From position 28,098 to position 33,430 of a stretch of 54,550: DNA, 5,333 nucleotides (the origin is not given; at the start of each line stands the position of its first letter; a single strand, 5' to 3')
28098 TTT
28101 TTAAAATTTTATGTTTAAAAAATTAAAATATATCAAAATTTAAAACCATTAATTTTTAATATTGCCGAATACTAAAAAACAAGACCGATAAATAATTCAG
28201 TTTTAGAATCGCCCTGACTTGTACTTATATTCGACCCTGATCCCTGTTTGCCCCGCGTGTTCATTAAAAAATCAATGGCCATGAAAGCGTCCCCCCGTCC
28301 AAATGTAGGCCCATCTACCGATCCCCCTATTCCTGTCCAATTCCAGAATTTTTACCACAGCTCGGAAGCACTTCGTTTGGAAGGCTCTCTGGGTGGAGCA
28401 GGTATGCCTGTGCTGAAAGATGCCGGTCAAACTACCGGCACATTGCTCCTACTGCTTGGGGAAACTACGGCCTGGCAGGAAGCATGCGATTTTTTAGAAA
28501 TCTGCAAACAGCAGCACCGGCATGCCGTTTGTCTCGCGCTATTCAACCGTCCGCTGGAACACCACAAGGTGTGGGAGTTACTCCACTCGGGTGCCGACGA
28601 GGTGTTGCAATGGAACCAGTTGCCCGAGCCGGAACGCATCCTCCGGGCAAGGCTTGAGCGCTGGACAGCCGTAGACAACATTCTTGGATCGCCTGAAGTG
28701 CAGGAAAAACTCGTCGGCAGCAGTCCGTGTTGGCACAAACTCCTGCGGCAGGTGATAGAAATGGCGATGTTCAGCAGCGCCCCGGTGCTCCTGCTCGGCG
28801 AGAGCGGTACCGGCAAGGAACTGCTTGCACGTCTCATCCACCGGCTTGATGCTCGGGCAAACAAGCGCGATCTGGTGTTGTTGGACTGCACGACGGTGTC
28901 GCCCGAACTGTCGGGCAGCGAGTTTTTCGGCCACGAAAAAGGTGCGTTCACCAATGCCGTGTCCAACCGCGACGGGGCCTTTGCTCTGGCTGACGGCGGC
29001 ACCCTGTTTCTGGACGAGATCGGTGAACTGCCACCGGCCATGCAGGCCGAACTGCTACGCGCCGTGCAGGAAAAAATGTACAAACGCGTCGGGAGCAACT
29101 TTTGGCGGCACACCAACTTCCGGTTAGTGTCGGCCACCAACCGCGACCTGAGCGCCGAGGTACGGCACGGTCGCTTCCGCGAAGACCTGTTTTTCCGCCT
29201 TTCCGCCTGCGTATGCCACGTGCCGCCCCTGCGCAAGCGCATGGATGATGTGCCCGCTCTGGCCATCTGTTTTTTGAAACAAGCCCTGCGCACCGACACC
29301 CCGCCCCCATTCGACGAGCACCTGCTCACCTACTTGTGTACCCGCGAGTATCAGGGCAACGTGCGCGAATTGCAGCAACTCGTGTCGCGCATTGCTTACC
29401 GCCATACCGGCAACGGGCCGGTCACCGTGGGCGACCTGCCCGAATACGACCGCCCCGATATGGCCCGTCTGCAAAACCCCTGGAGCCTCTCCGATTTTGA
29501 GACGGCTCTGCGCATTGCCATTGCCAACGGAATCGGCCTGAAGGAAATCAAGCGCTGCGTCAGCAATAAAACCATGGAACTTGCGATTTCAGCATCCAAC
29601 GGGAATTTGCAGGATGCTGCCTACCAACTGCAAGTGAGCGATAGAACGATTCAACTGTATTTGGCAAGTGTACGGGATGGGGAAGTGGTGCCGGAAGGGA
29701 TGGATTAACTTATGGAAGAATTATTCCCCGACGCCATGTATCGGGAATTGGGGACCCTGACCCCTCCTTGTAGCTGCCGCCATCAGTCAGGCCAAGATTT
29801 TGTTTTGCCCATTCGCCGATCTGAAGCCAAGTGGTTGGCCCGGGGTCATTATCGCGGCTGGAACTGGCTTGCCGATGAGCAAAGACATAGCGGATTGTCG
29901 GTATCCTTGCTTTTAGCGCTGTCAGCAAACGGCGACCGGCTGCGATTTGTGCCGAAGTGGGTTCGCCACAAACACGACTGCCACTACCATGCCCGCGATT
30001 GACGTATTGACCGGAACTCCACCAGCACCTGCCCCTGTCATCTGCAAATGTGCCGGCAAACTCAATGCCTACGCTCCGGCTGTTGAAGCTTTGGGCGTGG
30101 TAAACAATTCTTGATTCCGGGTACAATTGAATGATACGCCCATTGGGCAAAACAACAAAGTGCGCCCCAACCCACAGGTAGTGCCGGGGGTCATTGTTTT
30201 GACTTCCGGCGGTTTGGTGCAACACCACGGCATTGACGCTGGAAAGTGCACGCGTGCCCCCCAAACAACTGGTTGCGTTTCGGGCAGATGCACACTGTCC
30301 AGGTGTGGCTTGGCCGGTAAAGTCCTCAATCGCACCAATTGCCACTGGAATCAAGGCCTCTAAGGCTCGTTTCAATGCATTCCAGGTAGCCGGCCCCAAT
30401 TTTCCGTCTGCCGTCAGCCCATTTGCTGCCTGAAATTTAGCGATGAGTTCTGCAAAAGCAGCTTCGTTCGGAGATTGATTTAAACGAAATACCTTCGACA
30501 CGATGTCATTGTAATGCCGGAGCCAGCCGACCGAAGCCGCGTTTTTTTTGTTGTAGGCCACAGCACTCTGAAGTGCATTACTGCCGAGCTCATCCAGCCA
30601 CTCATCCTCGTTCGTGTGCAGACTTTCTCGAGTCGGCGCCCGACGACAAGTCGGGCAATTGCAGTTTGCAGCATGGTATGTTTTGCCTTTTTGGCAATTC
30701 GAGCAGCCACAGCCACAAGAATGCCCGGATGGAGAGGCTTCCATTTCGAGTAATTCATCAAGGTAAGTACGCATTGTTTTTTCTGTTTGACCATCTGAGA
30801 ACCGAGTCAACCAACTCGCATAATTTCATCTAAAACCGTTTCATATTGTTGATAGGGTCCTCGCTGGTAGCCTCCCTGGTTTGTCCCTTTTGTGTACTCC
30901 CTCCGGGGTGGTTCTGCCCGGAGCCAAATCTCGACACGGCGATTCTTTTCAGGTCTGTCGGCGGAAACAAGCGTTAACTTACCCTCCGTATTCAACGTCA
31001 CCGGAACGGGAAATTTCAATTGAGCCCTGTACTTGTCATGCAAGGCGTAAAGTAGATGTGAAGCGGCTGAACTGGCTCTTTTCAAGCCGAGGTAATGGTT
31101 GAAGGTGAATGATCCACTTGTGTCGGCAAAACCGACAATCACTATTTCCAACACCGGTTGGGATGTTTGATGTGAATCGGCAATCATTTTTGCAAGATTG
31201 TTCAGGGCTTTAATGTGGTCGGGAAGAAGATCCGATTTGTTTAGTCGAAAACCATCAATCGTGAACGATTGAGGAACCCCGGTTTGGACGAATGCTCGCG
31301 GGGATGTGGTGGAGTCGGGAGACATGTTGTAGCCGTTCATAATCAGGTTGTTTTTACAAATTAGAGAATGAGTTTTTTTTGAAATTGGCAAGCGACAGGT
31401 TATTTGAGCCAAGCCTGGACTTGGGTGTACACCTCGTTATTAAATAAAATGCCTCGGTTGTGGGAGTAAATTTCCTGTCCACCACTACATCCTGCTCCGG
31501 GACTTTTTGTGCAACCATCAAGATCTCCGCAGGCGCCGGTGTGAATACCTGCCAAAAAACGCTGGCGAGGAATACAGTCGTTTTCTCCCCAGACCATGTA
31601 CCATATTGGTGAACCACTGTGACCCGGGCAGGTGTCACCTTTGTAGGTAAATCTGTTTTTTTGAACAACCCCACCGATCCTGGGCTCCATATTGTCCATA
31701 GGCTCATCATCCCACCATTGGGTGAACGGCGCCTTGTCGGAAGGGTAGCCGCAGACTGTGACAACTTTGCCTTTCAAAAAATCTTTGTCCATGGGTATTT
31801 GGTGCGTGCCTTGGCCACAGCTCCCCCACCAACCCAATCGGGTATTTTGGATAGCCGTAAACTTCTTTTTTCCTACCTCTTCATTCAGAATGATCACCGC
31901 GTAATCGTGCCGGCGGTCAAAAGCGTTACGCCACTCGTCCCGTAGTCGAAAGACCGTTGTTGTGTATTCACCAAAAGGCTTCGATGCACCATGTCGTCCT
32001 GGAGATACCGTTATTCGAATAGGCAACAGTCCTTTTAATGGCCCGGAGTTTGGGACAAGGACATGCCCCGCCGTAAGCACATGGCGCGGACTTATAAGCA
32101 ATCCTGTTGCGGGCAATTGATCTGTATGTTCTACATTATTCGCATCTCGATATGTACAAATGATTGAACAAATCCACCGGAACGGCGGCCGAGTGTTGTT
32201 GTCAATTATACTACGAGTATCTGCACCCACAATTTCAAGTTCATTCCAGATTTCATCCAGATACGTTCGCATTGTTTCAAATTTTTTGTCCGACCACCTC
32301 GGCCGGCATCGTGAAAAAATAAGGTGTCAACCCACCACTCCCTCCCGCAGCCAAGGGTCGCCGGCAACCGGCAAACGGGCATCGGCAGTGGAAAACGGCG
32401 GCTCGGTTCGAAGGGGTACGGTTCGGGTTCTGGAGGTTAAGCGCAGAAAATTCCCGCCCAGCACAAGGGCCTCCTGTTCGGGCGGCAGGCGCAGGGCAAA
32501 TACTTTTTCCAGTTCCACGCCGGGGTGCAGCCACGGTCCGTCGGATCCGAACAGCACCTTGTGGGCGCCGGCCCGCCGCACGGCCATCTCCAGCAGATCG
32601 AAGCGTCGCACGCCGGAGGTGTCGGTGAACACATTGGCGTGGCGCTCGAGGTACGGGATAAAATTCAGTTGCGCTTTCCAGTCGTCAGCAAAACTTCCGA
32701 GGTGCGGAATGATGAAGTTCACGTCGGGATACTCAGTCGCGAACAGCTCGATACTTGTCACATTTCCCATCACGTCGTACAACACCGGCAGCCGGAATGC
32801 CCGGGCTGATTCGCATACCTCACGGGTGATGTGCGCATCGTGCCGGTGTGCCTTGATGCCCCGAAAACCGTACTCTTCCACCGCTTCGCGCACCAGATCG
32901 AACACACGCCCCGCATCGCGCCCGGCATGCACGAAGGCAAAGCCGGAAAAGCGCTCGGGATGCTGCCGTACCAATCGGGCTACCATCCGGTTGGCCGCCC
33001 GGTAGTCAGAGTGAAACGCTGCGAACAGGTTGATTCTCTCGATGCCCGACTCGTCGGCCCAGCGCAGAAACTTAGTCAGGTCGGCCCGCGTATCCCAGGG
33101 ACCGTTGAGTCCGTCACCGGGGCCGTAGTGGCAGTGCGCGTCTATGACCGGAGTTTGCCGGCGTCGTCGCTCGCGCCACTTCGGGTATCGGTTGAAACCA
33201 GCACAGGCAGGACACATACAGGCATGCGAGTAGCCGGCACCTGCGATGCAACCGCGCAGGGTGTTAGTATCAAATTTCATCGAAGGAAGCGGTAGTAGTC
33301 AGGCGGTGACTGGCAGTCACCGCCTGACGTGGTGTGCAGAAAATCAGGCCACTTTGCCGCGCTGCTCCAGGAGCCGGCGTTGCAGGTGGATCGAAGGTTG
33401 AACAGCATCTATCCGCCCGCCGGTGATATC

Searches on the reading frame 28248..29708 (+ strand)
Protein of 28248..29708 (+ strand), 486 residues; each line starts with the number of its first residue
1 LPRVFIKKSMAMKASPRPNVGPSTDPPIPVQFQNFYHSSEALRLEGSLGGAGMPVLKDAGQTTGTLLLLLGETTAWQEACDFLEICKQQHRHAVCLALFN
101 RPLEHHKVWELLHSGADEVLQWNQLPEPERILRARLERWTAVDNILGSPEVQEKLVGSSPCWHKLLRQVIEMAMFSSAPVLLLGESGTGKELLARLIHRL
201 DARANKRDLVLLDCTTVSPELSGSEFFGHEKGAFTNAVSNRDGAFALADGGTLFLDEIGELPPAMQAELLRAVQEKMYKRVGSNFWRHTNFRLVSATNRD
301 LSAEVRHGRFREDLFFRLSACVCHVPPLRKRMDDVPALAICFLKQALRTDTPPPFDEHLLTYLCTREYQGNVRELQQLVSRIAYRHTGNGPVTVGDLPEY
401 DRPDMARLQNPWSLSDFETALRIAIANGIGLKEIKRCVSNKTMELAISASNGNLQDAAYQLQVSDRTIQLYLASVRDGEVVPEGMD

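Call 3: search_protein_families(library=pfam, proteins=[window:28248-29708:+], max_evalue=0.1)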
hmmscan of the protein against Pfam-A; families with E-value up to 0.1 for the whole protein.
window:28248-29708:+ (486 aa): 8 families
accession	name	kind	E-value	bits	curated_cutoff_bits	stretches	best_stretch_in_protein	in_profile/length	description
PF00158.32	Sigma54_activat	-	6.5e-56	189.1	20.2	1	156-321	2-165/168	Sigma-54 interaction domain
PF14532.12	Sigma54_activ_2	-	6.2e-20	72.3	25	1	157-328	2-138/138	Sigma-54 interaction domain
PF25601.1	AAA_lid_14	-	3.3e-11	43.3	27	1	329-402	1-75/87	AAA+ ATPase lid domain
PF07728.20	AAA_5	-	6.2e-07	29.9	22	1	179-299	1-123/139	AAA domain (dynein-related subfamily)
PF01078.27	Mg_chelatase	-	1.5e-06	28.2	20.3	1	239-299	96-158/207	Magnesium chelatase, subunit ChlI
PF00004.35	AAA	-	6.3e-05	23.9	21.2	1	180-317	1-130/131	ATPase family associated with various cellular activities (AAA)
PF20030.5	bpMoxR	-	0.0021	17.6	27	1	168-298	22-145/205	MoxR domain in the MoxR-vWA-beta-propeller ternary systems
PF13191.12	AAA_16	-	0.04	14.9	32.6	1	159-275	6-122/167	AAA ATPase domain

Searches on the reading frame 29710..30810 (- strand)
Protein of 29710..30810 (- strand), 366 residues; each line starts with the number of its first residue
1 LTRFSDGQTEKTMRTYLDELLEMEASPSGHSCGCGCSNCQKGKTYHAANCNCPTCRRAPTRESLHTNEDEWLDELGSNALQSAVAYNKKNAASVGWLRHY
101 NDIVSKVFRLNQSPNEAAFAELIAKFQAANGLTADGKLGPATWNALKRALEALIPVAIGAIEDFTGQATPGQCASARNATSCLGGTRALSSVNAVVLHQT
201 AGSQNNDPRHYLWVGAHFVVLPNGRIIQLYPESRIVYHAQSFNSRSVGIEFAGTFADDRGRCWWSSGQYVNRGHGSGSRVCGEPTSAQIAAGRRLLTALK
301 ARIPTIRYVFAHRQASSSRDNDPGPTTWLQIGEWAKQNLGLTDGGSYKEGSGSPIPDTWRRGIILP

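Call 3: search_protein_families(library=pfam, proteins=[window:29710-30810:-], max_evalue=0.1)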
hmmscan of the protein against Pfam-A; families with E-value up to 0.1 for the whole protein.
window:29710-30810:- (366 aa): 3 families
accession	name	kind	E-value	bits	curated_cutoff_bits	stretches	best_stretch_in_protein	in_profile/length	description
PF01510.30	Amidase_2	-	8.2e-20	71.9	26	1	191-325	4-131/131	N-acetylmuramoyl-L-alanine amidase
PF01471.23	PG_binding_1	-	1.6e-06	28.6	23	1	123-146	34-57/57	Putative peptidoglycan binding domain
PF15992.10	DUF4769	-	0.06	13.6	23.9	0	20-85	59-119/256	Domain of unknown function (DUF4769)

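Call 4: search_protein_families(library=ncbifam, proteins=[window:29710-30810:-], max_evalue=0.1)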
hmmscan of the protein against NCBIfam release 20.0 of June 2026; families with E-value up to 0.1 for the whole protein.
window:29710-30810:- (366 aa): 4 families
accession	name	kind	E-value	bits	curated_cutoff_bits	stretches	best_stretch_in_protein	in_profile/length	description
NF008758.0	PRK11789.1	equivalog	0.00016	21.1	143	0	286-326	131-172/190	1,6-anhydro-N-acetylmuramyl-L-alanine amidase AmpD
NF052336.1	PdgHdaseHSB100310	equivalog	0.0013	18.2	500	1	123-146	223-246/316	peptidoglycan hydrolase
NF052335.1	PdgHdaseHSB129560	equivalog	0.0033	16.8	500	1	123-147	238-262/330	peptidoglycan hydrolase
NF038080.1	PG_bind_siph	domain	0.051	13.9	55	0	123-147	48-75/76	peptidoglycan-binding protein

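Call 6: search_protein_families(library=padloc, proteins=[window:29710-30810:-], max_evalue=0.1)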
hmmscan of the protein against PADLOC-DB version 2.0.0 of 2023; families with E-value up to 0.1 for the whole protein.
window:29710-30810:- (366 aa): 0 families

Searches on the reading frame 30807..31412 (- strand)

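Call 3: search_protein_families(library=pfam, proteins=[window:30807-31412:-], max_evalue=0.1)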
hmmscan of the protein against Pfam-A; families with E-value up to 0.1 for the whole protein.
window:30807-31412:- (201 aa): 1 family
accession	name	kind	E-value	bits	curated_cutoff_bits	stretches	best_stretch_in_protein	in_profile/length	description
PF00691.25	OmpA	-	6.3e-06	26.9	27.2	1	55-120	2-64/98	OmpA family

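Call 4: search_protein_families(library=ncbifam, proteins=[window:30807-31412:-], max_evalue=0.1)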
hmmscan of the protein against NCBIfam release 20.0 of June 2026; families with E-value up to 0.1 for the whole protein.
window:30807-31412:- (201 aa): 17 families
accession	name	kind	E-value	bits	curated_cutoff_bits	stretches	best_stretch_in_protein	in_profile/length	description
NF053611.1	YiaD_Gzip_OmpA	equivalog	1.9e-08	34.3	175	1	55-163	106-205/206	YiaD family glycine zipper/OmpA-like lipoprotein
NF053613.1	OMP_toxin_LptF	equivalog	3e-05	23.8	400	1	55-132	145-217/256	lipotoxin F family OmpA-related lipoprotein LptF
NF041788.1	anti-phage_ZorB1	equivalog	3.2e-05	23.5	400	1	57-121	101-168/243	type I Zorya anti-phage system protein ZorB1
NF047726.1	AutTranAdhPGAsTpgA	equivalog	4.2e-05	22.8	350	1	65-121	166-222/268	trimeric autotransporter adhesin/peptidogylcan-associated protein TpgA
TIGR02802.1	Pal_lipo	equivalog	6.9e-05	22.9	125.35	1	55-121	4-65/104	peptidoglycan-associated lipoprotein Pal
NF008071.1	PRK10808.1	equivalog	0.00026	20.5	277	1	55-121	235-298/358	porin OmpA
NF053612.1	anchor_PA1041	equivalog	0.00038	20.5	250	1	55-122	135-197/236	PA1041 family peptidoglycan-binding anchor lipoprotein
NF053585.1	OMP_LP_YfiB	equivalog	0.0014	18.5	128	1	55-122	60-122/163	outer membrane lipoprotein YfiB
NF008067.1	PRK10802.1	equivalog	0.0015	18.5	261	1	32-117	48-128/171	peptidoglycan-associated lipoprotein Pal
NF045787.1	OmpABordt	equivalog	0.0018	18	200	1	55-123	89-152/194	outer membrane protein OmpA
NF052230.1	T9SS_PorE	exception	0.0036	15.6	600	1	55-121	519-580/648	PorE family type IX secretion system protein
NF007804.1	PRK10510.1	equivalog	0.0056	16.1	307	1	57-133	118-189/219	OmpA family lipoprotein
TIGR03789.1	pdsO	hypoth_equivalog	0.0098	15.6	152.2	1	55-120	143-203/243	sortase-associated OmpA-like protein PdsO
TIGR03350.1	type_VI_ompA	equivalog_domain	0.014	15.3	139.8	1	68-162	47-135/137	type VI secretion system protein TssL, long form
NF005220.0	PRK06710.1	equivalog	0.063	11.4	1116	1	16-140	405-532/563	long-chain-fatty-acid--CoA ligase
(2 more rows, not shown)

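Call 6: search_protein_families(library=padloc, proteins=[window:30807-31412:-], max_evalue=0.1)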
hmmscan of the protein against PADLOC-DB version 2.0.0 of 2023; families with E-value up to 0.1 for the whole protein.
window:30807-31412:- (201 aa): 2 families
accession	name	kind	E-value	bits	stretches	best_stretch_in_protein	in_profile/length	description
PDLC00609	ZorB1|ZorB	-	1.2e-05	22.9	1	73-165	119-215/232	MotB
PDLC00611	ZorB1|ZorB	-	8.3e-05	20.4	1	55-124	98-170/240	MotB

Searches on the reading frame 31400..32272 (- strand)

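Call 3: search_protein_families(library=pfam, proteins=[window:31400-32272:-], max_evalue=0.1)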
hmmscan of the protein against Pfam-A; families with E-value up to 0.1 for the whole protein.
window:31400-32272:- (290 aa): 2 families
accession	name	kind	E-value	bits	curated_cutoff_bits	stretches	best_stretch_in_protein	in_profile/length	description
PF00089.32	Trypsin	-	5.3e-06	26.9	20.6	1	52-247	24-198/220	Trypsin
PF13365.12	Trypsin_2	-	8.9e-06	26.9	27.6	1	55-224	1-135/144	Trypsin-like peptidase domain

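Call 4: search_protein_families(library=ncbifam, proteins=[window:31400-32272:-], max_evalue=0.1)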
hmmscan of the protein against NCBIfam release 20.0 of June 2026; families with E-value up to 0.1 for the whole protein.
window:31400-32272:- (290 aa): 0 families

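Call 6: search_protein_families(library=padloc, proteins=[window:31400-32272:-], max_evalue=0.1)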
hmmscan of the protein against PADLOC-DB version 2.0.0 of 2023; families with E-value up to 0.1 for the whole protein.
window:31400-32272:- (290 aa): 1 family
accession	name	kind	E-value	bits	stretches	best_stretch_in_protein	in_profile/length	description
PDLC03855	LmuA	-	0.0049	14.2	1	56-141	18-92/425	-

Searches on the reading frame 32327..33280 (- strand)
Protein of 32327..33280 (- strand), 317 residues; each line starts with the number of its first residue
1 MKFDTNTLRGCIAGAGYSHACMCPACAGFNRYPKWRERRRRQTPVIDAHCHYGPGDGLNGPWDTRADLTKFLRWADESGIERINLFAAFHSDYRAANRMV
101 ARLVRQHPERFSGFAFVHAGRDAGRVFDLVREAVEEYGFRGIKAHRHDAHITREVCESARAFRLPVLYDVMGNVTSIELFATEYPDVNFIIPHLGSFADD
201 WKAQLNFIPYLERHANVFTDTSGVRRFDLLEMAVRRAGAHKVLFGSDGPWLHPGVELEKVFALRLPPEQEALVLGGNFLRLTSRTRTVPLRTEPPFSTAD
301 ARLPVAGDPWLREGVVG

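Call 3: search_protein_families(library=pfam, proteins=[window:32327-33280:-], max_evalue=0.1)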
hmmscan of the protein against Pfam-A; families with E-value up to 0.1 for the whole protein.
window:32327-33280:- (317 aa): 1 family
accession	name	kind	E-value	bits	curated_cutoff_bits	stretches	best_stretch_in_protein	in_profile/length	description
PF04909.20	Amidohydro_2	-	5.2e-18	66.2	26.4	1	46-277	1-282/289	Amidohydrolase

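Call 4: search_protein_families(library=ncbifam, proteins=[window:32327-33280:-], max_evalue=0.1)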
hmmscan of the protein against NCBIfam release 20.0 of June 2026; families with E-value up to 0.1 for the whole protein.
window:32327-33280:- (317 aa): 0 families

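Call 6: search_protein_families(library=padloc, proteins=[window:32327-33280:-], max_evalue=0.1)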
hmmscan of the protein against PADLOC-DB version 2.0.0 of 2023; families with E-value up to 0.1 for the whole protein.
window:32327-33280:- (317 aa): 0 families

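Call 66: search_solved_structures(query=window:32327-33280:-, max_evalue=0.01)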
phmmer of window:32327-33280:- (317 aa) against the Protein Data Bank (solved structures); distinct sequences matched with E-value up to 0.01: 2.
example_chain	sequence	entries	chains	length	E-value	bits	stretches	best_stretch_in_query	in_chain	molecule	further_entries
3ij6_A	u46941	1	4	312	0.00051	22.5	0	175-251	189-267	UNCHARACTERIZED METAL-DEPENDENT HYDROLASE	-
3nur_A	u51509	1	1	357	0.008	18.6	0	95-142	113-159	Amidohydrolase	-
